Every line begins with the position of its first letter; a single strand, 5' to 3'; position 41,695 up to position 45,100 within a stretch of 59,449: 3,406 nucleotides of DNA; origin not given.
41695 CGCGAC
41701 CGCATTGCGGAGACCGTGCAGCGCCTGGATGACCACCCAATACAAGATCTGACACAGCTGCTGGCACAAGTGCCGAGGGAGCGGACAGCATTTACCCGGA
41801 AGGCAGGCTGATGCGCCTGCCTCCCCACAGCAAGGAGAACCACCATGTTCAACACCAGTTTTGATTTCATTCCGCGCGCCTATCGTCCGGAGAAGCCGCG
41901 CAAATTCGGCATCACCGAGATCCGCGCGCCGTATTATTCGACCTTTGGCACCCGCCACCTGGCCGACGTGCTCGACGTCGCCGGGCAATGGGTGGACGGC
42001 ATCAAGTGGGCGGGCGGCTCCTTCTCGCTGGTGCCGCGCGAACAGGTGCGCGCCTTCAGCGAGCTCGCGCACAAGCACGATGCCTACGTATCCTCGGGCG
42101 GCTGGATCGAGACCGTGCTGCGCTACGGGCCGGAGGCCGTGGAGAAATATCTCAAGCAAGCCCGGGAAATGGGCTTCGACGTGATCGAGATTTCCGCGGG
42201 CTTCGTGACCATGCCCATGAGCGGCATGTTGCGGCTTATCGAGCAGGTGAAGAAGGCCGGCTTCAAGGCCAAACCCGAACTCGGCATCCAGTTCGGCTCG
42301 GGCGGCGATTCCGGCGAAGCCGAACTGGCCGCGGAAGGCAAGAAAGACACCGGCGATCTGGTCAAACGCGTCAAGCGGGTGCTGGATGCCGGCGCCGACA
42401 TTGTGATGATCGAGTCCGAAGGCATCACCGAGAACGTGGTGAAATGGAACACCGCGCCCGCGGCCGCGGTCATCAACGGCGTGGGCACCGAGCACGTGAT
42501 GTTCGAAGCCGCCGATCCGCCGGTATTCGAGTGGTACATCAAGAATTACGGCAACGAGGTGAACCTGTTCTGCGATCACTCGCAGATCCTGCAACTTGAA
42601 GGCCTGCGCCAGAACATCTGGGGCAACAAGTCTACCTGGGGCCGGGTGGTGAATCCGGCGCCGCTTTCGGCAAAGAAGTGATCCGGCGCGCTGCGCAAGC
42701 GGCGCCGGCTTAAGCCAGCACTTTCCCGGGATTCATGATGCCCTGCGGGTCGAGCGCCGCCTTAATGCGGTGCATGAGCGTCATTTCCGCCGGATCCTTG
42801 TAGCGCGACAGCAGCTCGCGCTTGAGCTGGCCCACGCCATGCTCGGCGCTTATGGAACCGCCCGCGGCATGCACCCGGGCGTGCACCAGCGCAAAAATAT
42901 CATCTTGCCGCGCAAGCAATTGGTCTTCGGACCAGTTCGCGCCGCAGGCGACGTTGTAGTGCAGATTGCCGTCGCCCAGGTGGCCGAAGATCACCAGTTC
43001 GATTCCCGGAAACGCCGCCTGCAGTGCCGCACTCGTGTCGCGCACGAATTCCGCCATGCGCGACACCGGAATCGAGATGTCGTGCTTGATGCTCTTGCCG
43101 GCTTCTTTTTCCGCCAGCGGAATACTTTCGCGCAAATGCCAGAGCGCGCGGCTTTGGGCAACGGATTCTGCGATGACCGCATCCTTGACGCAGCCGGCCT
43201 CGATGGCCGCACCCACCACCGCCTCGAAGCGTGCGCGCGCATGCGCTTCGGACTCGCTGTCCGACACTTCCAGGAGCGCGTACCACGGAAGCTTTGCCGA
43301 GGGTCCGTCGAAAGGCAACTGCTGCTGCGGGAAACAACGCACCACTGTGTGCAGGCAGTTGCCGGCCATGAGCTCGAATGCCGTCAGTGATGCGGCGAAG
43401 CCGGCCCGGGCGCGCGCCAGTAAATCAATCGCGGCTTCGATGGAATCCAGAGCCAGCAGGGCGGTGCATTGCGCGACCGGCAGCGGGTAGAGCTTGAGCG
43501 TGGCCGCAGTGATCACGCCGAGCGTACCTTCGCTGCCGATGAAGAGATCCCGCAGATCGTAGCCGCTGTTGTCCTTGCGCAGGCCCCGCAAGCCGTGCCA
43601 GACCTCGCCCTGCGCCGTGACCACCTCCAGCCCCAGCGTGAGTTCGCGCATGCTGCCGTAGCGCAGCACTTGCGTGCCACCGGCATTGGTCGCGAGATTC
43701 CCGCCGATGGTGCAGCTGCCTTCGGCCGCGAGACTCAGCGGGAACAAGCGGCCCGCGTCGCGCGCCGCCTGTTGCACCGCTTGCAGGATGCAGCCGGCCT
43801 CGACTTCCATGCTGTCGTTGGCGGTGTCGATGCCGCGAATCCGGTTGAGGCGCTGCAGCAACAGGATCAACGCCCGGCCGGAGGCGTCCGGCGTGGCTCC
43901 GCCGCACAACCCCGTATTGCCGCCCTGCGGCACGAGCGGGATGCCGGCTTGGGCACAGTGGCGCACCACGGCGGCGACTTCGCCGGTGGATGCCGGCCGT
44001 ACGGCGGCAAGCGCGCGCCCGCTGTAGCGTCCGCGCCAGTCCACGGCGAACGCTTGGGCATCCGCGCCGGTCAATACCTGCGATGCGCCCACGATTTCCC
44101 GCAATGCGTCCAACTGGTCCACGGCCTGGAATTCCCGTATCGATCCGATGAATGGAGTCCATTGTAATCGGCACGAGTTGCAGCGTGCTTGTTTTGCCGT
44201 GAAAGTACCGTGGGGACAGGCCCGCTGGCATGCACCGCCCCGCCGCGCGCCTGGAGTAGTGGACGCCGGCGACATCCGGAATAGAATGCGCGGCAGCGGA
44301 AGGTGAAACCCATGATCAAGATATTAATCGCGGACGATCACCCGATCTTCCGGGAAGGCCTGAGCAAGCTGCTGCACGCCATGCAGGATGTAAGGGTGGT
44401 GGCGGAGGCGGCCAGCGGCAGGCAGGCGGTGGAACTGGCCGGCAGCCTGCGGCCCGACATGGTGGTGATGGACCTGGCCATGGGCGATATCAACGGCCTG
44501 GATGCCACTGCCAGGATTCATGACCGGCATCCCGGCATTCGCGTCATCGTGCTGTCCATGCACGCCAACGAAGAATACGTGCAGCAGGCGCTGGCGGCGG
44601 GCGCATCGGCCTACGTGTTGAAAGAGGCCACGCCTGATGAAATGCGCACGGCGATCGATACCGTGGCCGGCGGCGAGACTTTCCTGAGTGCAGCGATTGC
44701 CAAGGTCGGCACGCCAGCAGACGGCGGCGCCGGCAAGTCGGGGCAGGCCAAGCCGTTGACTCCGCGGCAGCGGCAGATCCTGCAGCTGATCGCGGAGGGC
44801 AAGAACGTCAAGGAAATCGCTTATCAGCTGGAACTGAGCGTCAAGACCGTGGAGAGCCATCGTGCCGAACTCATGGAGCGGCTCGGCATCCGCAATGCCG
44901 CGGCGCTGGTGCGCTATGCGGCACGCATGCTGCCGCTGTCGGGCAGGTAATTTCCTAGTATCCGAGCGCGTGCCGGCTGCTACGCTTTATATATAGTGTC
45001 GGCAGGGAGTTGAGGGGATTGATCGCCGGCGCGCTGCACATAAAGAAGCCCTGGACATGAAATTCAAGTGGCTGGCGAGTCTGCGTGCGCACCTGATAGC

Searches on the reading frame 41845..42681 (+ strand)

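Call 10: search_protein_families(library=pfam, proteins=[window:41845-42681:+])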
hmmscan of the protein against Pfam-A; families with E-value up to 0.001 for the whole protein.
window:41845-42681:+ (278 aa): 1 family
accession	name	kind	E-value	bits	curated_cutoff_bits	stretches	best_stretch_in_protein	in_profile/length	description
PF02679.21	ComA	-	3.5e-72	243.2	25.2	1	14-260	3-242/243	(2R)-phospho-3-sulfolactate synthase (ComA)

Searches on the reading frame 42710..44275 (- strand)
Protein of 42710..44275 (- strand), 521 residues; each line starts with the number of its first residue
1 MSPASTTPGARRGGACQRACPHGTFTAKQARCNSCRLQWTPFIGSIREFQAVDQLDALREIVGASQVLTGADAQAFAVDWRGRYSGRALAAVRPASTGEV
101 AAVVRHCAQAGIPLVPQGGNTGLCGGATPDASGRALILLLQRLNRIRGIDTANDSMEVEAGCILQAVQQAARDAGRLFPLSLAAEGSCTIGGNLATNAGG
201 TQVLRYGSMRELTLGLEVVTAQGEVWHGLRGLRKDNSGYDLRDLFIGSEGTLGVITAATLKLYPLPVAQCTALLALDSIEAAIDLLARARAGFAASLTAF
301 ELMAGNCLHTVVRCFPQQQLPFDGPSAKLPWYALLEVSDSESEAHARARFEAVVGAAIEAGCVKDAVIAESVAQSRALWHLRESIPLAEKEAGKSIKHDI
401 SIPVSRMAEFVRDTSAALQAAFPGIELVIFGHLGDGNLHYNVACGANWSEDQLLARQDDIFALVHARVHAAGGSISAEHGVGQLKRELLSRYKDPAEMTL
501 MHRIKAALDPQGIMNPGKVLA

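Call 10: search_protein_families(library=pfam, proteins=[window:42710-44275:-])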
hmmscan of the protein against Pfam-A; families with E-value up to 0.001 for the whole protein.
window:42710-44275:- (521 aa): 2 families
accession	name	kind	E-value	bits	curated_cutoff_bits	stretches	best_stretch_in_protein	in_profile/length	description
PF02913.24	FAD-oxidase_C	-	1.2e-54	186.1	21.2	1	266-519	2-248/248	FAD linked oxidases, C-terminal domain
PF01565.28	FAD_binding_4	-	1.3e-34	119.3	26.4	1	89-227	2-137/139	FAD binding domain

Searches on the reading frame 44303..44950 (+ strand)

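Call 10: search_protein_families(library=pfam, proteins=[window:44303-44950:+])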
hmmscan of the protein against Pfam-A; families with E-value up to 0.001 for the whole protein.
window:44303-44950:+ (215 aa): 6 families
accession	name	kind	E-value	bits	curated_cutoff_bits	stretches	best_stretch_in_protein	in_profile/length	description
PF00072.30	Response_reg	-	1.5e-30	106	30.2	1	7-118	1-110/111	Response regulator receiver domain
PF00196.25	GerE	-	9.2e-20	70.5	23.5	1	151-206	2-57/57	Bacterial regulatory proteins, luxR family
PF08281.18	Sigma70_r4_2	-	6.4e-07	29.4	25.7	1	152-188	11-48/54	Sigma-70, region 4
PF14493.12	HTH_40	-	6e-05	23.7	27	1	159-193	5-39/89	Helix-turn-helix domain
PF04545.22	Sigma70_r4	-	0.00036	20.4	24.1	1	152-193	5-47/50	Sigma-70, region 4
PF13551.12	HTH_29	-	0.00095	19.7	28.1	0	158-187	3-33/64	Winged helix-turn helix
